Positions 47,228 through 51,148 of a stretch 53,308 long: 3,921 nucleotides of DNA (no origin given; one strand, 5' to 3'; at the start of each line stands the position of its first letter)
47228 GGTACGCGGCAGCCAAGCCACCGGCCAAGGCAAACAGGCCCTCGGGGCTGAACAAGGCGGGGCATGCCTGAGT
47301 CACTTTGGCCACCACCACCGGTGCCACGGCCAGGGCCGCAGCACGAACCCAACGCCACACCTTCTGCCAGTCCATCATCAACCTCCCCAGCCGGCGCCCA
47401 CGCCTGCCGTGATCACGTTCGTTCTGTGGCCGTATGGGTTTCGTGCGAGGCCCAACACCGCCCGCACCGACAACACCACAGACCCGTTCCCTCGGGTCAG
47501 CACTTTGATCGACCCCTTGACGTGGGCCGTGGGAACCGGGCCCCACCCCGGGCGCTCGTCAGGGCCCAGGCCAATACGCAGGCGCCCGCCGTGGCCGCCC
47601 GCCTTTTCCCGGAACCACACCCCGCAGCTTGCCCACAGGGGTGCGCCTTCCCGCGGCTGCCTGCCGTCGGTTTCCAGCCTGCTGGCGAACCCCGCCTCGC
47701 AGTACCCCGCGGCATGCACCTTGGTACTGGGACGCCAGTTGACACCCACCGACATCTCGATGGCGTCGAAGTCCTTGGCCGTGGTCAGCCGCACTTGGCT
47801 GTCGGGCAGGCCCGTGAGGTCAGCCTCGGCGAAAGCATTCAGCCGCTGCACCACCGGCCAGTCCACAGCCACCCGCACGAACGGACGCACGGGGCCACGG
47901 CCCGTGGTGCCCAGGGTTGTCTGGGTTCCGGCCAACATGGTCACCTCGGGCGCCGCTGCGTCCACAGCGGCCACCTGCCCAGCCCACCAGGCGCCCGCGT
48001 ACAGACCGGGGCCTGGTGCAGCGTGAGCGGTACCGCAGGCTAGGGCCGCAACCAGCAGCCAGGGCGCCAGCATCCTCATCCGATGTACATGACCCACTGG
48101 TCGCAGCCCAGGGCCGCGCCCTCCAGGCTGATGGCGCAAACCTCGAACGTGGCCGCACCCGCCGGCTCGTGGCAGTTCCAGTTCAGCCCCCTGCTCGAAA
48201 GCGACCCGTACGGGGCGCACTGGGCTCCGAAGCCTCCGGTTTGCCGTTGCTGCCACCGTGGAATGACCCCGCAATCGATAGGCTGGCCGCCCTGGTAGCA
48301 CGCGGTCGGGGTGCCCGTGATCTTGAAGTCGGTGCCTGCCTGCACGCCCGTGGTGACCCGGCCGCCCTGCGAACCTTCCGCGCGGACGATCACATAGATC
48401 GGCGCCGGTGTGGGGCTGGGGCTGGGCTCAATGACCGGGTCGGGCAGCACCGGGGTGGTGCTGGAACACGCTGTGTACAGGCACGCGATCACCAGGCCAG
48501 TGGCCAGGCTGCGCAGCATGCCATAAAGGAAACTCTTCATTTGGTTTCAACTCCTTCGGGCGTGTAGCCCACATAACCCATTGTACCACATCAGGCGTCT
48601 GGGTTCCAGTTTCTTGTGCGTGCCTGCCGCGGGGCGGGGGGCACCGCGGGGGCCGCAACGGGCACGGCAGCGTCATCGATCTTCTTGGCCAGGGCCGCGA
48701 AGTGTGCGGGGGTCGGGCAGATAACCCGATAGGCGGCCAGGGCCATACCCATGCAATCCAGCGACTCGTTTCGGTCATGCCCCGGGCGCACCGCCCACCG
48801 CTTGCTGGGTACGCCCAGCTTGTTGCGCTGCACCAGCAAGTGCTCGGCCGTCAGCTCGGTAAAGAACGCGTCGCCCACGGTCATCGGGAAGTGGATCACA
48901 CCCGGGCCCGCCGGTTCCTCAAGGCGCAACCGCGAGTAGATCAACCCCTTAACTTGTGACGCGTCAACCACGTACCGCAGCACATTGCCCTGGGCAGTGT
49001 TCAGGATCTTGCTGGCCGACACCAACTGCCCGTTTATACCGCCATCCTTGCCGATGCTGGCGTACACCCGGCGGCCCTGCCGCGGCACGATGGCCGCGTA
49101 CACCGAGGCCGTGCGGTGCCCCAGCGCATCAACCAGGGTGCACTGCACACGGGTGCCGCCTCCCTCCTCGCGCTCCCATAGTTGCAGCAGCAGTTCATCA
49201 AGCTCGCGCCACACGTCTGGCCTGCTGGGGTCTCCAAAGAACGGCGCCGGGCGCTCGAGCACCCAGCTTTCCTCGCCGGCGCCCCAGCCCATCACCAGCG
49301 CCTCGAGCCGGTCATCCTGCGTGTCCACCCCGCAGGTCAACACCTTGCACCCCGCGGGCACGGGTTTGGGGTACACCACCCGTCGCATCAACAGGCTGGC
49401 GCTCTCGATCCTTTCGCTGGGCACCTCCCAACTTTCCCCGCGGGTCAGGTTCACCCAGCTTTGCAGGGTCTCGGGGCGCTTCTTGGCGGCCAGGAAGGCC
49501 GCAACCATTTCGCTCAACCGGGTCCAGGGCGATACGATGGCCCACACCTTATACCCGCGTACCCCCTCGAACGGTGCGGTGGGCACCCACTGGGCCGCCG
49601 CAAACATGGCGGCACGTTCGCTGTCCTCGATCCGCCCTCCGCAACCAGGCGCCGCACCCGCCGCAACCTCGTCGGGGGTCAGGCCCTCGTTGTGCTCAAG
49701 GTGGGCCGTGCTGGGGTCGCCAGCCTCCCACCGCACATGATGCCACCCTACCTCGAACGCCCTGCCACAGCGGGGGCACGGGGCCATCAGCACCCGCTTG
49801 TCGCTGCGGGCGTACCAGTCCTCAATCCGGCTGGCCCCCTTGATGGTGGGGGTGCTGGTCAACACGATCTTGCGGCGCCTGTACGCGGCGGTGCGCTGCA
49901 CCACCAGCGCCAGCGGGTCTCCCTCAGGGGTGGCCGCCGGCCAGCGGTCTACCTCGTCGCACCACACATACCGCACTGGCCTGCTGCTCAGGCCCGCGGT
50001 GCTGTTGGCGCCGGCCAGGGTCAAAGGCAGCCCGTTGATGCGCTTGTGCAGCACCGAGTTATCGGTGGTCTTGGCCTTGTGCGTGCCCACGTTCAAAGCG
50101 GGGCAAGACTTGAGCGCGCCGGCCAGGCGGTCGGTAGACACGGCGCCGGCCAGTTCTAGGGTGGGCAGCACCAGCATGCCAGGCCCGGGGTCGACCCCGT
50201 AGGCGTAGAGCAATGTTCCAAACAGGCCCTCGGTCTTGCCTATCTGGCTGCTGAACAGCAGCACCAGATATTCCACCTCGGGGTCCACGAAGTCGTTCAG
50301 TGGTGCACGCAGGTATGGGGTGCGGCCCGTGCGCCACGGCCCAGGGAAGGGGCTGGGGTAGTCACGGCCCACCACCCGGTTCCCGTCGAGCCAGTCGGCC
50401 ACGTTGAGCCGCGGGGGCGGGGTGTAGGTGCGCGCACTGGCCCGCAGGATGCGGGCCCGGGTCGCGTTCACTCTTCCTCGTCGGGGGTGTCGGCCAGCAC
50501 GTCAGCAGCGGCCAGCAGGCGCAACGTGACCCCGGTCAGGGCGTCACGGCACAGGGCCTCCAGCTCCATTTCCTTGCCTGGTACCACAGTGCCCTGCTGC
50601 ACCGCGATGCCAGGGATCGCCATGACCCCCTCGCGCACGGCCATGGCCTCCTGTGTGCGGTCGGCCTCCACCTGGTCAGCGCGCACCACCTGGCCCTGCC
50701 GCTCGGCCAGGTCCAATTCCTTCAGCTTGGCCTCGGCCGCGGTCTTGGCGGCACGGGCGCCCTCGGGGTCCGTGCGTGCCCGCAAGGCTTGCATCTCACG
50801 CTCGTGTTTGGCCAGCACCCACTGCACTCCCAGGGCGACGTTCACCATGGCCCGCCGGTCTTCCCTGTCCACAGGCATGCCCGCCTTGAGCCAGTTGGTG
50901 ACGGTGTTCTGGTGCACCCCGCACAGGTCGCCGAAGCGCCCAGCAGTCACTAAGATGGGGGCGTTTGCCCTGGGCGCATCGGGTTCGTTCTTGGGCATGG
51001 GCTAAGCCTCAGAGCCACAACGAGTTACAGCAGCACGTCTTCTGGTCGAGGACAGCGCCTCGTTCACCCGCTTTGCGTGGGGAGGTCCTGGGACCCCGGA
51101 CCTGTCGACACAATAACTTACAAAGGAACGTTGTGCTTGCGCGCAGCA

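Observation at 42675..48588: A ~6 kb accessory island splits the lambda-like packaging/head module between terL and gpW/portal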

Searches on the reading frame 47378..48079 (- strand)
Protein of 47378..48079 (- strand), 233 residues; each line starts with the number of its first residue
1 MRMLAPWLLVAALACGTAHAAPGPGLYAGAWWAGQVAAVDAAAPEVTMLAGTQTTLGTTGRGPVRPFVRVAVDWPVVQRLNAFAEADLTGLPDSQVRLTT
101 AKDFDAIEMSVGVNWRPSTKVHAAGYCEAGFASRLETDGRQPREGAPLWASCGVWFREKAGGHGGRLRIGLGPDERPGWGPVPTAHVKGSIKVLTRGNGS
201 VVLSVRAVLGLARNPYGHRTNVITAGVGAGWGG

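Call 7: search_protein_families(library=pfam, max_evalue=0.01, proteins=[window:47378-48079:-])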
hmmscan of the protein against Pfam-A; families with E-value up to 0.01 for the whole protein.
window:47378-48079:- (233 aa): 0 families

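Call 8: search_protein_families(library=phrogs, max_evalue=0.001, proteins=[window:47378-48079:-])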
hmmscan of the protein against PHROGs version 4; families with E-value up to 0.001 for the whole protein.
window:47378-48079:- (233 aa): 0 families

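Call 26: search_protein_families(library=ncbifam, max_evalue=0.01, proteins=[window:47378-48079:-])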
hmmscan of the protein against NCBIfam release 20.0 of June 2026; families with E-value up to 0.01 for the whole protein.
window:47378-48079:- (233 aa): 0 families

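Call 27: search_protein_families(library=pfam, max_evalue=1, proteins=[window:47378-48079:-])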
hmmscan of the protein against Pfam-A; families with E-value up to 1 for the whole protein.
window:47378-48079:- (233 aa): 0 families

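Call 65: find_homologous_proteins(query=window:47378-48079:-, max_evalue=0.001)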
Query window:47378-48079:- (233 aa): 5 proteins with E <= 0.001 among 2145 candidates.
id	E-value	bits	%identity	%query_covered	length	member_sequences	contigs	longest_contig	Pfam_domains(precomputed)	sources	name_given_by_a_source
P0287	3.3e-120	418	100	80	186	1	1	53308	-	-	-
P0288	1.5e-79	285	68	81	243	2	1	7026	-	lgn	-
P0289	1.3e-78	282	66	82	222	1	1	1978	-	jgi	-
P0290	6.3e-43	165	49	81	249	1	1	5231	-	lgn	-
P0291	7.5e-40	155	47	81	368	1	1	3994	-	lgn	-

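Call 66: find_encoding_contigs(protein=P0288, flank=10000, max_places=2)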
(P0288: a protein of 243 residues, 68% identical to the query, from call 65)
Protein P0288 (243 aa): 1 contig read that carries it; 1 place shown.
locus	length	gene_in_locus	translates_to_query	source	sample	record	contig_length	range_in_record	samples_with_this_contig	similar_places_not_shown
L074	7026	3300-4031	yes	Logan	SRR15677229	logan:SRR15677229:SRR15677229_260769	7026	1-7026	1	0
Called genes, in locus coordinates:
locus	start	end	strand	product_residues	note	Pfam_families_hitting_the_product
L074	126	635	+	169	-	PF07278:DUF1441 (weak)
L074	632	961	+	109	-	PF01844:HNH, PF14279:HNH_5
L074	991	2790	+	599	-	PF05876:GpA_ATPase, PF20454:GpA_nuclease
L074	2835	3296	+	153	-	-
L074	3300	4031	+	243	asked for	-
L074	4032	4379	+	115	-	-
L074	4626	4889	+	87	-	-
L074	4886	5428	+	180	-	PF13365:Trypsin_2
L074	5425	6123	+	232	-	-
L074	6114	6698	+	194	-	-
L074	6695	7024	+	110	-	?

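Call 78: predict_structure(alignment_id=A4)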
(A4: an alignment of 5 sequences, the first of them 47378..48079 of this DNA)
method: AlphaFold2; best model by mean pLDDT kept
length: 233 residues; sequences in the alignment: 5
mean_pLDDT: 53.2   pTM: 0.44
mean pLDDT of the five models: 53.2, 49.9, 46.1, 37.0, 30.7
residues with pLDDT >= 90: 0; 70-90: 19; 50-70: 126; < 50: 88
segments of 3 or more residues with pLDDT < 50: 1-40, 54-61, 88-109, 132-137, 140-147
pLDDT, mean of each block of 10 residues (from residue 1): 38 34 34 36 54 46 55 55 52 37 43 60 66 44 48 72 69 60 65 66 68 58 63 50
secondary structure, 60 per line:
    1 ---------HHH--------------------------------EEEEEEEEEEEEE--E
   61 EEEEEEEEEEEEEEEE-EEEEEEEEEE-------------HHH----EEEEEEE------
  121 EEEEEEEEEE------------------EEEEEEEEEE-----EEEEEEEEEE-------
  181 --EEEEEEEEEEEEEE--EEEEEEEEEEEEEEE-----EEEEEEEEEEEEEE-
elements in order: E45-57 E60-76 E78-87 E108-114 E121-130 E149-158 E164-173 E183-196 E199-213 E219-232

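Call 83: fold_search(model_id=the predicted structure, library=pdb)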
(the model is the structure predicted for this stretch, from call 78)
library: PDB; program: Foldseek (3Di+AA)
matches with E <= 10: 491; with E <= 0.001: 0
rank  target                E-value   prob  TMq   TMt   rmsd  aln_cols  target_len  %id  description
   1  5nqp_B                7.6e-02  0.12  0.12  0.11  18.9       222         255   11  Structure of a fHbp(V1.4):PorA(P1.16) chimera. Fusion at fHbp position 151. (released 2018-02-28)
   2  5nqy                  1.1e-01  0.44  0.23  0.21  14.4       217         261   10  Structure of a fHbp(V1.4):PorA(P1.16) chimera. Fusion at fHbp position 309. (released 2018-02-28)
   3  8us2_B                2.6e-01  0.13  0.19  0.11  23.1       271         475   10  P22121 Crystal structure of TamA from Pseudomonas aeruginosa at 3.95 Ang (released 2024-06-26)
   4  3upg                  2.6e-01  0.09  0.15  0.12  20.2       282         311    9  Loop deletion mutant of Salmonella typhi osmoporin (OmpC):an Outer Membrane Protein. (released 2012-11-28)
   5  8bgm_B                2.6e-01  0.09  0.15  0.09  30.2       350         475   10  Crystal structure of the OrfX1-OrfX3 complex from the PMP1 neurotoxin gene cluster (released 2022-12-07)
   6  3uu2_A                2.8e-01  0.09  0.15  0.13  20.0       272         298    9  Salmonella typhi osmoporin(OmpC):an Outer Membrane Protein (released 2012-11-28)
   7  8bgm_D                3.4e-01  0.08  0.16  0.10  30.1       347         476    8  Crystal structure of the OrfX1-OrfX3 complex from the PMP1 neurotoxin gene cluster (released 2022-12-07)
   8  3fyx                  3.6e-01  0.23  0.23  0.17  18.7       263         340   10  The Structure of OmpF porin with a synthetic dibenzo-18-crown-6 as modulator (released 2009-06-30)
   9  4ql0                  3.6e-01  0.15  0.21  0.11  20.3       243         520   10  Crystal Structure Analysis of the Membrane Transporter FhaC (double mutant V169T, I176N) (released 2015-06-17)
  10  8i8r_A                3.8e-01  0.23  0.24  0.18  17.8       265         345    9  Cryo-EM Structure of OmpC3-MlaA Complex in MSP2N2 Nanodiscs (released 2023-12-20)
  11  6vfy_F                4.2e-01  0.08  0.16  0.13  18.1       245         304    8  Crystal structure of mouse acyl-CoA thioesterase 7 with CoA (released 2020-01-29)
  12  1gfn                  4.4e-01  0.23  0.24  0.18  17.8       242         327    9  OMPF PORIN DELETION (MUTANT DELTA 109-114) (released 1996-12-07)
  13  9sob_Q                4.4e-01  0.06  0.12  0.10  19.3       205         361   10  Structural Model of the Nuclear Pore Complex in Arabidopsis thaliana (released 2025-11-05)
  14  2x9k                  4.6e-01  0.21  0.23  0.21  17.7       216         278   12  Structure of a E.coli porin (released 2011-01-26)
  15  8a1d_A                4.6e-01  0.03  0.11  0.06  29.6       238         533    6  Structure of murine perforin-2 (Mpeg1) pore in ring form (released 2022-07-20)
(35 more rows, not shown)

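Call 101: search_protein_families(library=padloc, max_evalue=0.01, proteins=[window:47378-48079:-])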
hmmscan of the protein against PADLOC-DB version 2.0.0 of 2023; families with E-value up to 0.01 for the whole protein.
window:47378-48079:- (233 aa): 0 families

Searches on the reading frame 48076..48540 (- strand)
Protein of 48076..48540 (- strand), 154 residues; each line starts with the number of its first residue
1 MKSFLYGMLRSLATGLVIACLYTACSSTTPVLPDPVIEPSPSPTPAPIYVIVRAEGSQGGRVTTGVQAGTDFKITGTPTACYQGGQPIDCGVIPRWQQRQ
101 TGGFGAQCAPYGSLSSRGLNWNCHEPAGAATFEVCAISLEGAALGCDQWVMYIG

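Call 7: search_protein_families(library=pfam, max_evalue=0.01, proteins=[window:48076-48540:-])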
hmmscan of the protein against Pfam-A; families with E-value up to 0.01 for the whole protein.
window:48076-48540:- (154 aa): 0 families

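Call 8: search_protein_families(library=phrogs, max_evalue=0.001, proteins=[window:48076-48540:-])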
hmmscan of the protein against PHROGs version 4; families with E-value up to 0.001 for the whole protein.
window:48076-48540:- (154 aa): 0 families

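Call 26: search_protein_families(library=ncbifam, max_evalue=0.01, proteins=[window:48076-48540:-])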
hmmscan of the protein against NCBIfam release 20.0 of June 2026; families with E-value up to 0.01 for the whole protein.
window:48076-48540:- (154 aa): 0 families

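Call 27: search_protein_families(library=pfam, max_evalue=1, proteins=[window:48076-48540:-])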
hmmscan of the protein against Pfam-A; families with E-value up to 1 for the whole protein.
window:48076-48540:- (154 aa): 0 families

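Call 101: search_protein_families(library=padloc, max_evalue=0.01, proteins=[window:48076-48540:-])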
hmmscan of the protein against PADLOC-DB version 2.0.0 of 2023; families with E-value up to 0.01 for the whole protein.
window:48076-48540:- (154 aa): 0 families

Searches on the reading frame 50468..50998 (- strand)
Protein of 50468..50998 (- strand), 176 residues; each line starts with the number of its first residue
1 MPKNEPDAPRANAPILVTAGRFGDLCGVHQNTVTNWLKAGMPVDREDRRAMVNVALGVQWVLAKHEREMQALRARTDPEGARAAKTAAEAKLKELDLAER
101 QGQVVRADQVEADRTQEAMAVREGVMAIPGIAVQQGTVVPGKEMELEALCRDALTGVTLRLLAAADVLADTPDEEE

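Call 27: search_protein_families(library=pfam, max_evalue=1, proteins=[window:50468-50998:-])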
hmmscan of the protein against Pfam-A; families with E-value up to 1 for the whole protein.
window:50468-50998:- (176 aa): 4 families
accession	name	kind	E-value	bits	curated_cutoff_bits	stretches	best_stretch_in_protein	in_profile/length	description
PF07471.18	Phage_Nu1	-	0.055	13.5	30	1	21-98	7-83/164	Phage DNA packaging protein Nu1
PF13384.12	HTH_23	-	0.15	12.4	24.6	1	24-39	25-40/50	Homeodomain-like domain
PF13192.12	Thioredoxin_3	-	0.17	12.4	24.8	1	105-148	29-70/76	Thioredoxin domain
PF19706.4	DUF6203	-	0.21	11.9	26.7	1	54-77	21-44/54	Family of unknown function (DUF6203)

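Call 104: search_protein_families(library=phrogs, max_evalue=0.01, proteins=[window:50468-50998:-])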
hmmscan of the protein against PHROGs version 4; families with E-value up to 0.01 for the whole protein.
window:50468-50998:- (176 aa): 5 families
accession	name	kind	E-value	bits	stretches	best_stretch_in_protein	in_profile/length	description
phrog_57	-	head and packaging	1.8e-18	68.1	1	13-130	9-140/199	terminase small subunit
phrog_141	-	head and packaging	1e-05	26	1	23-168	22-168/183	terminase small subunit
phrog_1864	-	unknown function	2.4e-05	25.2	1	17-66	21-71/73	-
phrog_66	-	integration and excision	0.0022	18.7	1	6-123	83-201/412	excisionase and transcriptional regulator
phrog_2474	-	transcription regulation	0.0076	17.2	0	15-78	47-110/118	MerR-like transcriptional regulator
